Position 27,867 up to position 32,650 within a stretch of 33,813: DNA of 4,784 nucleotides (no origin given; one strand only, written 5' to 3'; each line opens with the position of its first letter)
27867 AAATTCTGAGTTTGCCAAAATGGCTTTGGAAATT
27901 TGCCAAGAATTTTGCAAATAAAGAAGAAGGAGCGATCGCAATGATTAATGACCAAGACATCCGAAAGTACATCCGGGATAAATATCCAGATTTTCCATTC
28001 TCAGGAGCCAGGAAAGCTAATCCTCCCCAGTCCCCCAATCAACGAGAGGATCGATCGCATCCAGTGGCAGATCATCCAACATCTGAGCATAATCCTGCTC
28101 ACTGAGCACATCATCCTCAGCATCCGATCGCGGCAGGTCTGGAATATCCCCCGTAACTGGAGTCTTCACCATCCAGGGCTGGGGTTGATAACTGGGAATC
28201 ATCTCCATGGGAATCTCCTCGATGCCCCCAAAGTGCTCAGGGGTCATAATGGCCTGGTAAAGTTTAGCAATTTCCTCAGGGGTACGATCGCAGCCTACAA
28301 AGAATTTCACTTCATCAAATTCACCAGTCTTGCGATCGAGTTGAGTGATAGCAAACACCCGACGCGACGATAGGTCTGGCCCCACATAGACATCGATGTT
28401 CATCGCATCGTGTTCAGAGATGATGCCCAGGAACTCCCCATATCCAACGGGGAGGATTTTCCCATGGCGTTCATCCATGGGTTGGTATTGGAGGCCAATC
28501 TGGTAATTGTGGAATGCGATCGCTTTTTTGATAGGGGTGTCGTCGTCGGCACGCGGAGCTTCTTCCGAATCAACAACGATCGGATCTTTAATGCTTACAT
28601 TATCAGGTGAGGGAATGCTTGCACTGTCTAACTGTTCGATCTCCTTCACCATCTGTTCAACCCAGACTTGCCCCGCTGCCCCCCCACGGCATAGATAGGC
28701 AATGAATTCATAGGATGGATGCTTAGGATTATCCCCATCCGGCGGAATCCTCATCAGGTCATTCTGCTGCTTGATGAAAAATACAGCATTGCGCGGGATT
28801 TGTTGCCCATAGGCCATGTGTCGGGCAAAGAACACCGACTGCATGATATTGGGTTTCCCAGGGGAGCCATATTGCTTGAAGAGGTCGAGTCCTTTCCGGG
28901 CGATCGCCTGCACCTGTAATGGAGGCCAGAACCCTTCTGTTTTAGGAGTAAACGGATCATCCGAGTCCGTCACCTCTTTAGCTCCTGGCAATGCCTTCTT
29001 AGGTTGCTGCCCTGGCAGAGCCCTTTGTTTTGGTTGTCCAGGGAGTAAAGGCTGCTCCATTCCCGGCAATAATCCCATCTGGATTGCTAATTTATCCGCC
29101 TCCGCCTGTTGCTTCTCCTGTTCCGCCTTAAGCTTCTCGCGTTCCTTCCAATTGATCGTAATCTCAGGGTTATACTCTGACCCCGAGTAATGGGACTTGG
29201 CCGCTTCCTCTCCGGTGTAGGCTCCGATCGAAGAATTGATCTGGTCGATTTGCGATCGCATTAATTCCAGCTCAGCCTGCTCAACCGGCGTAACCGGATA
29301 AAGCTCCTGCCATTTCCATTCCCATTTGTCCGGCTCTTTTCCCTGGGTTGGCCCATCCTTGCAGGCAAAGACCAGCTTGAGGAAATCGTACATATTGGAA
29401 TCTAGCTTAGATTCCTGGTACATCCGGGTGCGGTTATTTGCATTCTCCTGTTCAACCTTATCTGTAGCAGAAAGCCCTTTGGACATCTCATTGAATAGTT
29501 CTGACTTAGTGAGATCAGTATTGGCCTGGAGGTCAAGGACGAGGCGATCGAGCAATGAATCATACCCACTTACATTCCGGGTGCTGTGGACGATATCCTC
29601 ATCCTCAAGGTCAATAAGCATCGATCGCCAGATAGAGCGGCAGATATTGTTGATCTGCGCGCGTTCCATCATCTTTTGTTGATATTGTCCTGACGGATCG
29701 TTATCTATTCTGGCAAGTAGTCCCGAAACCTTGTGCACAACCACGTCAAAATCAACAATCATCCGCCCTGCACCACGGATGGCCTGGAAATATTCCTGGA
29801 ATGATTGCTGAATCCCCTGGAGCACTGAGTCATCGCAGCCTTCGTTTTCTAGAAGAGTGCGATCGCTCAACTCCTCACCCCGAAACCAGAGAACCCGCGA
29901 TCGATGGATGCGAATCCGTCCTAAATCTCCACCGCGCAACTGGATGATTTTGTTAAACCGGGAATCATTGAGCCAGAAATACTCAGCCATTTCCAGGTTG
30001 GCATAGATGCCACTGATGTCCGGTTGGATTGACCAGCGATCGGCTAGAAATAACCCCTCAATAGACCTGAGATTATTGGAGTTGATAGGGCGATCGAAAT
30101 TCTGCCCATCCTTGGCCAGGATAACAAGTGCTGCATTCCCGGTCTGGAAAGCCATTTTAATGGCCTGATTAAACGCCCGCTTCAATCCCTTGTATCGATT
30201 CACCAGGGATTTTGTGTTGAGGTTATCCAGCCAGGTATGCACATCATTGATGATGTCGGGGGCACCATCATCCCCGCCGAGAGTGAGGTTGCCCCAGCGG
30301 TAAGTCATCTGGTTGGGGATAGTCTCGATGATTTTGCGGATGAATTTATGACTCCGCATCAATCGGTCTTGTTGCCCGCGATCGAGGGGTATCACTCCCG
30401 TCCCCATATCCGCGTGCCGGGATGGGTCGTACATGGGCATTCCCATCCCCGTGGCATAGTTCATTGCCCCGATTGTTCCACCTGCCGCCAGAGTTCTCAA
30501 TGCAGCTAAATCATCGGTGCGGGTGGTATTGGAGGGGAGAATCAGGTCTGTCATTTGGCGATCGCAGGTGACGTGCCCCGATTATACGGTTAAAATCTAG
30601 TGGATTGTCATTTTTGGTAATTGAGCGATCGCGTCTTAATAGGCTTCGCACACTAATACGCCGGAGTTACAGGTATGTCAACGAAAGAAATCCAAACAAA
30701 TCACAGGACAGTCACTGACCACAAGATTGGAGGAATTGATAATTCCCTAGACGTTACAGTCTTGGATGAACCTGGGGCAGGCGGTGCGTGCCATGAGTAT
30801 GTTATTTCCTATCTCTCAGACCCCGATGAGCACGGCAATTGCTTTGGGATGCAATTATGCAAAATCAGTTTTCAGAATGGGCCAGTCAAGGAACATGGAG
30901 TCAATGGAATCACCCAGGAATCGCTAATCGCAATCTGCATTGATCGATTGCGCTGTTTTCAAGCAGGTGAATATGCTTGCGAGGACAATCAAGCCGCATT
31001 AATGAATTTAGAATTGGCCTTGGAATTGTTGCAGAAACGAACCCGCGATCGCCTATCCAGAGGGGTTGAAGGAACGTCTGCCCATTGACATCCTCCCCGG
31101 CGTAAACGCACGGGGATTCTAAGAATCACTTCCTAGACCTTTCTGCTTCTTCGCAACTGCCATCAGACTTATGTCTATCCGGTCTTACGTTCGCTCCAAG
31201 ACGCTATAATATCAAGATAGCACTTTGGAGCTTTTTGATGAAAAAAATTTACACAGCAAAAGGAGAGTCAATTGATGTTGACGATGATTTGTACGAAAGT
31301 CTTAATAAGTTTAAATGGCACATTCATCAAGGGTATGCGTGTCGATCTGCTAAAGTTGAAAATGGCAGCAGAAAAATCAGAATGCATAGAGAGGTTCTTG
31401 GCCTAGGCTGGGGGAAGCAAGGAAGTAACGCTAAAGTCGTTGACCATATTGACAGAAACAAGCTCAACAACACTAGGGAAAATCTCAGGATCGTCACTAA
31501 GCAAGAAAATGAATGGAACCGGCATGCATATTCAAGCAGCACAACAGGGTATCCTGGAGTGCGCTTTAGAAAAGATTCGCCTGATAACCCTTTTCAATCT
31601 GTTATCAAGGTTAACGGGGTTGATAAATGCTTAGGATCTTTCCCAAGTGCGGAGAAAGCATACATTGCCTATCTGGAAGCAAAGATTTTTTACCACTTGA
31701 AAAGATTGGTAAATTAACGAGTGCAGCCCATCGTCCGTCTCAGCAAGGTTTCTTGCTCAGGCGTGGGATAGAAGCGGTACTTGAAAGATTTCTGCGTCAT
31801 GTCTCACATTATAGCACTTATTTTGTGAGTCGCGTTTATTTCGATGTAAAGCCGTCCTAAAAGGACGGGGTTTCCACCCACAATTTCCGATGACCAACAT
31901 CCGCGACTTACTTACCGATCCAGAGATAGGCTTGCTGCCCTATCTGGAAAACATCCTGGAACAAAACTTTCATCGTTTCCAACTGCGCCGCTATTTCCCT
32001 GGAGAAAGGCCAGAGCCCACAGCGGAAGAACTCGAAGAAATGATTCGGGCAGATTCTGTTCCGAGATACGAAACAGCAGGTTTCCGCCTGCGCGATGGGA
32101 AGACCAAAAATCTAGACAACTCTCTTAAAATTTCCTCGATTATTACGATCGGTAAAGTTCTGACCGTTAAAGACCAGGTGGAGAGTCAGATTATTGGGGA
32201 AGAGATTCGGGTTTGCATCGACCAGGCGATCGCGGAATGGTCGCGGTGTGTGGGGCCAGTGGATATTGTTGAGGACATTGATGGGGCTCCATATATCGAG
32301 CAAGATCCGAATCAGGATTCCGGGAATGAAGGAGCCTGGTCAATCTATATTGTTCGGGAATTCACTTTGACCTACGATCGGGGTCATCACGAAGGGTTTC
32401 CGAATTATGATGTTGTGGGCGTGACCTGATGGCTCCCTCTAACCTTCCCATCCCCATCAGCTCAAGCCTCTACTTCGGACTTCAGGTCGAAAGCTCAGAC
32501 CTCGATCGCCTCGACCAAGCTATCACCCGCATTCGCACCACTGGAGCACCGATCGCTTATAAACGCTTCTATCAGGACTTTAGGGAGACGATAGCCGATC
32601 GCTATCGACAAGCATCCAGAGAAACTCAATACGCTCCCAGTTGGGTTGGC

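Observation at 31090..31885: HNH-AP2 homing-endonuclease gene nested inside the shell of a decayed TnpB (IS200/IS605) element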

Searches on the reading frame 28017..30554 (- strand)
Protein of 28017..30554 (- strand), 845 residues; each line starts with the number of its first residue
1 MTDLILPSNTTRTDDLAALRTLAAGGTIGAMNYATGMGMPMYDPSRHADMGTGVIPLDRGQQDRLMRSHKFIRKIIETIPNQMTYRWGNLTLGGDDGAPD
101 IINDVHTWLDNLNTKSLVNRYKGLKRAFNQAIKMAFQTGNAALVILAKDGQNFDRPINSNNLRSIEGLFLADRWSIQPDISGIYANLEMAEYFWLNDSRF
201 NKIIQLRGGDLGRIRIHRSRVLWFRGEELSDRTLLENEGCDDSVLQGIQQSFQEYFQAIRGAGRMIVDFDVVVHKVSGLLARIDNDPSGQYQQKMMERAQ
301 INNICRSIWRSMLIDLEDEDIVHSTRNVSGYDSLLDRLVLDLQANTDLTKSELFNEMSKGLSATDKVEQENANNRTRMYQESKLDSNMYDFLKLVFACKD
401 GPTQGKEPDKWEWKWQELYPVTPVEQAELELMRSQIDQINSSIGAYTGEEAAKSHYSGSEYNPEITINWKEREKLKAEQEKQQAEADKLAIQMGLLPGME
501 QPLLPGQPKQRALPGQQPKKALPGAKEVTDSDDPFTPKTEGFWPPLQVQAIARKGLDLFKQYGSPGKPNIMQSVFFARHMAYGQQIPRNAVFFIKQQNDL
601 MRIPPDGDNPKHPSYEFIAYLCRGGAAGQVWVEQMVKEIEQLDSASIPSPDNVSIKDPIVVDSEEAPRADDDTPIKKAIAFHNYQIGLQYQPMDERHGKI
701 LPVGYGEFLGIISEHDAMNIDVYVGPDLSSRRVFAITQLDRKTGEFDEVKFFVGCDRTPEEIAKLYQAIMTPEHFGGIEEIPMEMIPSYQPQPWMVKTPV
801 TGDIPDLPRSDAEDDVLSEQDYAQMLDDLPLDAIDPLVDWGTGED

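Call 18: search_protein_families(library=phrogs, proteins=[window:28017-30554:-], max_evalue=0.01)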
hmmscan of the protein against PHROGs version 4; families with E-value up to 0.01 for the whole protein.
window:28017-30554:- (845 aa): 9 families
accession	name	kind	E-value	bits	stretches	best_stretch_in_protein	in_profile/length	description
phrog_146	-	head and packaging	8.1e-52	177.9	1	30-482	27-466/587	portal protein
phrog_220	-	head and packaging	4.7e-30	105.4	1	69-485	62-465/1338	minor head protein and DNA pilot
phrog_15528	-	head and packaging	8.1e-19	68.5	1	125-477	115-472/794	portal protein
phrog_15615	-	head and packaging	1.4e-07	32.1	1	62-238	37-188/194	virion structural protein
phrog_4660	-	head and packaging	2.8e-07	30.3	1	712-781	675-741/765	minor head protein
phrog_12751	-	unknown function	2.5e-06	27.9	1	237-430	7-193/283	-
phrog_37402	-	unknown function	0.00012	20.3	1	701-768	1145-1213/2639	-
phrog_30335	-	unknown function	0.00017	19.7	1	715-762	817-864/2900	-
phrog_4272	-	unknown function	0.0045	16.4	1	712-757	175-221/764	-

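Call 59: find_related_loci(query=window:28017-30554:-, collection=viral_contigs, flank=5000)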
Query window:28017-30554:- (845 aa) in viral_contigs; peptide patterns used: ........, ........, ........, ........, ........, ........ (x = any residue, [..] = any of these).
32 stretches matched a pattern, but none encodes a relative of the query by tblastn (E <= 1e-3).

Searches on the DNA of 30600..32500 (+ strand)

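Call 13: search_dna_similar(query=window:30600-32500:+, collection=phages, mode=distant, max_rows=20)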
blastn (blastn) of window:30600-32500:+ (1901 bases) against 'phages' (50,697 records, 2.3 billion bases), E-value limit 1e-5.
No match.

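Call 87: search_rna_families(source=window, start=31040, end=31900, threshold=evalue, max_evalue=10)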
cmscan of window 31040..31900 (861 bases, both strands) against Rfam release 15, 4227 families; matches with E-value up to 10: 7.
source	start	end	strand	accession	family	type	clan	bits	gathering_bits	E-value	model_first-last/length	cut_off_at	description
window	31072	31178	-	RF00062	HgcC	Gene;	-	22.9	50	0.0056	1-130/130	no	HgcC family RNA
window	31231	31309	+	RF00343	snoZ122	Gene; snRNA; snoRNA; CD-box;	-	21.1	38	3.1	1-89/89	no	Small nucleolar RNA Z122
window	31084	31119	-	RF01340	CRISPR-DR29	Gene; CRISPR;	-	17.3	39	1.3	1-37/37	no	CRISPR RNA direct repeat element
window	31230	31257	+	RF00535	snoMe28S-Am982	Gene; snRNA; snoRNA; CD-box;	CL00054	17.1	49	6.8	1-80/80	no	Small nucleolar RNA Me28S-Am982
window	31579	31620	-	RF01064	mir-253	Gene; miRNA;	-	16.3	72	3.7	28-69/98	no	mir-253 microRNA precursor family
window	31521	31579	+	RF00455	mir-15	Gene; miRNA;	CL00085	13.5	57.3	6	1-88/88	no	mir-15 microRNA precursor family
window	31822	31883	+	RF00292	snoTBR5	Gene; snRNA; snoRNA; CD-box;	-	13.2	44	5.2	1-94/94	no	Small nucleolar RNA TBR5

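Call 91: search_rna_families(source=window, start=31040, end=31260, threshold=evalue, max_evalue=0.1, show_alignments=1)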
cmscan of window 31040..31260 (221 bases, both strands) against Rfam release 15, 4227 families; matches with E-value up to 0.1: 1.
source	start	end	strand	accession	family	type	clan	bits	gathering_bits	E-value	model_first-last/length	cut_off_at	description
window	31072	31178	-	RF00062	HgcC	Gene;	-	22.9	50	0.0014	1-130/130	no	HgcC family RNA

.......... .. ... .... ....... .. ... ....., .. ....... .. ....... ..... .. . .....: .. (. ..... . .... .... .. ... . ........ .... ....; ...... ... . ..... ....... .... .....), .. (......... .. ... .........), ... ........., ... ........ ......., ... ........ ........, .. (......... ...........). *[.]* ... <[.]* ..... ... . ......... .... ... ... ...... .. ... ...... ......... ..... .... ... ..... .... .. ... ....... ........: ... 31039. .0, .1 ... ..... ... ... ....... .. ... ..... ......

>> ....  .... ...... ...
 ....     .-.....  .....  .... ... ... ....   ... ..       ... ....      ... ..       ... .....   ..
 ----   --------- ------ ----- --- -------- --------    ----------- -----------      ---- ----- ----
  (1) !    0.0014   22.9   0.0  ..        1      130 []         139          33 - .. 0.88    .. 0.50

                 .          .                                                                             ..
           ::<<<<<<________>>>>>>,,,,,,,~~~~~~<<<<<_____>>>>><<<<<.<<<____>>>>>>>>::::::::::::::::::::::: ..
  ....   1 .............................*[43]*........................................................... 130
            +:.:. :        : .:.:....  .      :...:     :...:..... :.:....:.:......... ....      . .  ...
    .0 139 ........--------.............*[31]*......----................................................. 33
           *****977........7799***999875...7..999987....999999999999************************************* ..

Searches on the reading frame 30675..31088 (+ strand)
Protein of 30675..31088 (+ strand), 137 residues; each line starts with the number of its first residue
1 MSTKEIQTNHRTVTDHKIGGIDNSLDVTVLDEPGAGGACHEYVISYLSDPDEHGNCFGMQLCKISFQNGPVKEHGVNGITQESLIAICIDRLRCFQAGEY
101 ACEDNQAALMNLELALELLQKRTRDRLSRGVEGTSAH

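Call 5: search_protein_families(library=pfam, proteins=[window:30675-31088:+], max_evalue=0.01)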
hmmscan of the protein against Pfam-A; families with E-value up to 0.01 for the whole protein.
window:30675-31088:+ (137 aa): 0 families

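Call 18: search_protein_families(library=phrogs, proteins=[window:30675-31088:+], max_evalue=0.01)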
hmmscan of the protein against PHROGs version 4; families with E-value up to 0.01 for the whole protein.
window:30675-31088:+ (137 aa): 3 families
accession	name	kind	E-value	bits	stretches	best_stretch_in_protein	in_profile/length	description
phrog_2428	-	unknown function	7.7e-33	114.4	1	35-135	35-129/131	-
phrog_23843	-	unknown function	1.7e-16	61.5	1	35-135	95-197/200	-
phrog_22140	-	unknown function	1e-13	52.4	1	36-135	126-227/230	-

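Call 21: find_encoding_contigs(protein=window:30675-31088:+, flank=6000, max_places=10)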
Protein window:30675-31088:+ (137 aa): no gene with exactly this product is on record in the collection.

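Call 23: find_related_loci(query=window:30675-31088:+, collection=viral_contigs, flank=5000)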
Query window:30675-31088:+ (137 aa) in viral_contigs; peptide patterns used: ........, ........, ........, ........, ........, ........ (x = any residue, [..] = any of these).
27 stretches matched a pattern; 7 encode a relative of the query (tblastn E <= 1e-3); 7 distinct loci.
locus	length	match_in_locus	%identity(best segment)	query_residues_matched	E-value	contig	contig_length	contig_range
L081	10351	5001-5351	55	11-136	1e-39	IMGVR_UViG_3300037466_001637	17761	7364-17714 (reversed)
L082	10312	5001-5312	53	27-135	5e-33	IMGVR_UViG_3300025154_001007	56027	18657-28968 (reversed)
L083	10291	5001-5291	44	22-133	2e-22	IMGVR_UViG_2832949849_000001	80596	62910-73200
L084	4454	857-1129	42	31-133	2e-20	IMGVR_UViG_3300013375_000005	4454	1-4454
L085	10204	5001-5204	43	65-133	5e-13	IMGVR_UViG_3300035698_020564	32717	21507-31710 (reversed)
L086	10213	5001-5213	42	64-133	3e-12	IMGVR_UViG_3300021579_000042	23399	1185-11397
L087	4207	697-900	42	65-133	4e-12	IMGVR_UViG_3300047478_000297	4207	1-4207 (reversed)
